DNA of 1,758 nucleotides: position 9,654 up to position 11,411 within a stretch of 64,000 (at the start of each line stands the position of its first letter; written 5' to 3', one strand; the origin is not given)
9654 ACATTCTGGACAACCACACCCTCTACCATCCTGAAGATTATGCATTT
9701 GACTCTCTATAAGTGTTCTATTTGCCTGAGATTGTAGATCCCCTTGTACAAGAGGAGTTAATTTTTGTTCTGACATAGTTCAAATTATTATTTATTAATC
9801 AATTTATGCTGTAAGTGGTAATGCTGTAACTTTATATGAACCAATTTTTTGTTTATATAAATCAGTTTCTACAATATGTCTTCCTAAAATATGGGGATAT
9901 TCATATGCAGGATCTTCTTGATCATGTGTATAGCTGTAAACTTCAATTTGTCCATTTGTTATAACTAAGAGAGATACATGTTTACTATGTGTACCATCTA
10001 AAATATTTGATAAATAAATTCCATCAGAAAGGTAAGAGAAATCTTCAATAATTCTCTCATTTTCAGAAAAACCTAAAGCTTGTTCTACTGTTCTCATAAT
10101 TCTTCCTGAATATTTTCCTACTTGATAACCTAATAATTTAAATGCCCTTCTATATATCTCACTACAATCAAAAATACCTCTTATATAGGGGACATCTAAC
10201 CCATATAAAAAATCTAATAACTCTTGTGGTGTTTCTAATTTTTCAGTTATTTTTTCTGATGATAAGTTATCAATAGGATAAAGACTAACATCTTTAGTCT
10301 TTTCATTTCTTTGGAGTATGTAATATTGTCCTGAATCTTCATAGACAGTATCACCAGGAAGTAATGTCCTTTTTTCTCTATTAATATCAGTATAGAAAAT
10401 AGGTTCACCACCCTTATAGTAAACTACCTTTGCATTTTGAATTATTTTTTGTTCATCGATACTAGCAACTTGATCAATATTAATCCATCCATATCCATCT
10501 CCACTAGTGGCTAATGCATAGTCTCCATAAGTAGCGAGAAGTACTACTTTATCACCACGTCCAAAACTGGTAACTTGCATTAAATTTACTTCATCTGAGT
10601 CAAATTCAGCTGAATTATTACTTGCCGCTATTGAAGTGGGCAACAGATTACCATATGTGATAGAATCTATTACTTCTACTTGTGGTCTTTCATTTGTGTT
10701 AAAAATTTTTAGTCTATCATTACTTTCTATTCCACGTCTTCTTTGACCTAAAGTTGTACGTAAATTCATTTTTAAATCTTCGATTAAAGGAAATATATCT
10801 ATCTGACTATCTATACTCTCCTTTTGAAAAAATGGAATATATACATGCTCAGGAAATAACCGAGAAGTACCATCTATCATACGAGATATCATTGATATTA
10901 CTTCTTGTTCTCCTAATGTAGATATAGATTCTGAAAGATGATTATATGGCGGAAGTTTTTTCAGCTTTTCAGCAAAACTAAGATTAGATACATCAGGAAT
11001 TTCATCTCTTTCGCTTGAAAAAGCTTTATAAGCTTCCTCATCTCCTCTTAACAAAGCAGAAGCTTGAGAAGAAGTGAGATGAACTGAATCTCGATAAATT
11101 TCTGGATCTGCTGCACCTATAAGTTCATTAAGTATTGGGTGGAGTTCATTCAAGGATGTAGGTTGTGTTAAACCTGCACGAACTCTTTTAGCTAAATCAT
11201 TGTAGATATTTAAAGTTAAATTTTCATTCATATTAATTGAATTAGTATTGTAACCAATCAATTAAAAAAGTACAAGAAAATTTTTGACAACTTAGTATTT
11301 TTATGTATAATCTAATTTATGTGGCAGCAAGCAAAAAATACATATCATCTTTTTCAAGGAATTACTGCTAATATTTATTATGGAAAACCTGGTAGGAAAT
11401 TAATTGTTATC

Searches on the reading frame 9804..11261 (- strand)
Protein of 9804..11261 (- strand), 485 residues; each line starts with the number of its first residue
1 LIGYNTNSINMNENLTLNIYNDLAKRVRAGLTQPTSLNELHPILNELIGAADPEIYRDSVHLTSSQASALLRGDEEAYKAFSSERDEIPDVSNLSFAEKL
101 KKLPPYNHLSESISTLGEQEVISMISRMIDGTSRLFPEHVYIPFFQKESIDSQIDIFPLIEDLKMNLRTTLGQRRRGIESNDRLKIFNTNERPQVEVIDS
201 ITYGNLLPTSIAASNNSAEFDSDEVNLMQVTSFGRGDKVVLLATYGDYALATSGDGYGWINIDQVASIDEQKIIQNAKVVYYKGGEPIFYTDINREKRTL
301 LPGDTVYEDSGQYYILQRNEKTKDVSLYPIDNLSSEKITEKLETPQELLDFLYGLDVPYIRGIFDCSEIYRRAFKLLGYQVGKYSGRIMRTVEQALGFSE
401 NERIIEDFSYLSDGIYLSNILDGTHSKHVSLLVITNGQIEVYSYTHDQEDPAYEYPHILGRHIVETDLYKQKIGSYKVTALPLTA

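Call 3: search_protein_families(library=pfam, proteins=[window:9804-11261:-], max_evalue=0.01)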
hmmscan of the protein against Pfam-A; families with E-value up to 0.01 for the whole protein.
window:9804-11261:- (485 aa): 0 families

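Call 4: search_protein_families(library=ncbifam, proteins=[window:9804-11261:-], max_evalue=0.01)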
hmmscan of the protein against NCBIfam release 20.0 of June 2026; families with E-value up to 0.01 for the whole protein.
window:9804-11261:- (485 aa): 0 families

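Call 33: search_protein_families(library=phrogs, proteins=[window:9804-11261:-], max_evalue=0.1)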
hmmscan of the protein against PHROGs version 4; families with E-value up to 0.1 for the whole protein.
window:9804-11261:- (485 aa): 1 family
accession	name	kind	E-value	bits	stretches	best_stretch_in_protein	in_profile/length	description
phrog_27915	-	unknown function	0.069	13.8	0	107-151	148-193/227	-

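Call 45: search_solved_structures(query=window:9804-11261:-, max_evalue=10, show_alignments=2)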
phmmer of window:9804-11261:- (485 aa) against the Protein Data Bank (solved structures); distinct sequences matched with E-value up to 10: 4.
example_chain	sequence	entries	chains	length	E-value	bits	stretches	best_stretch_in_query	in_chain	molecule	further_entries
5e10_A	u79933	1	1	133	0.33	13.1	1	63-104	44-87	Serine/threonine-protein kinase PknB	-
2kud_A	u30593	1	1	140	0.36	12.9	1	63-104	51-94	Serine/threonine-protein kinase pknB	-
5xgs_A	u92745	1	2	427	0.94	11.6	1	236-284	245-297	RCC1-like G exchanging factor-like protein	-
2kui_A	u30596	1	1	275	1.2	11.2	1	68-104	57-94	Serine/threonine-protein kinase pknB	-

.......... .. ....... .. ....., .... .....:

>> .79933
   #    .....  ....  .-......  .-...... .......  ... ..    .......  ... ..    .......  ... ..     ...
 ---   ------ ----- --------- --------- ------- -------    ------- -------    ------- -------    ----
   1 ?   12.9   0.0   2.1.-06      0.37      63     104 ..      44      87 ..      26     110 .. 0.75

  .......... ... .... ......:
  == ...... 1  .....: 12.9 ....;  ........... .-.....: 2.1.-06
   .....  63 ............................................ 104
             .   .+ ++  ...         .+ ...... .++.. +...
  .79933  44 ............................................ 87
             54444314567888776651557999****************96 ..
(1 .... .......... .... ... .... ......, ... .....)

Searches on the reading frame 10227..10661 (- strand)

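Call 87: search_protein_families(library=pfam, proteins=[window:10227-10661:-], max_evalue=10)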
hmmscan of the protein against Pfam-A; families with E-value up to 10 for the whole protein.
seq(145 aa): 1 family
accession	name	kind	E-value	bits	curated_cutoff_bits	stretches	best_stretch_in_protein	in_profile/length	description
PF07883.17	Cupin_2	-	0.026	14.7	27.2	1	80-128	22-67/70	Cupin domain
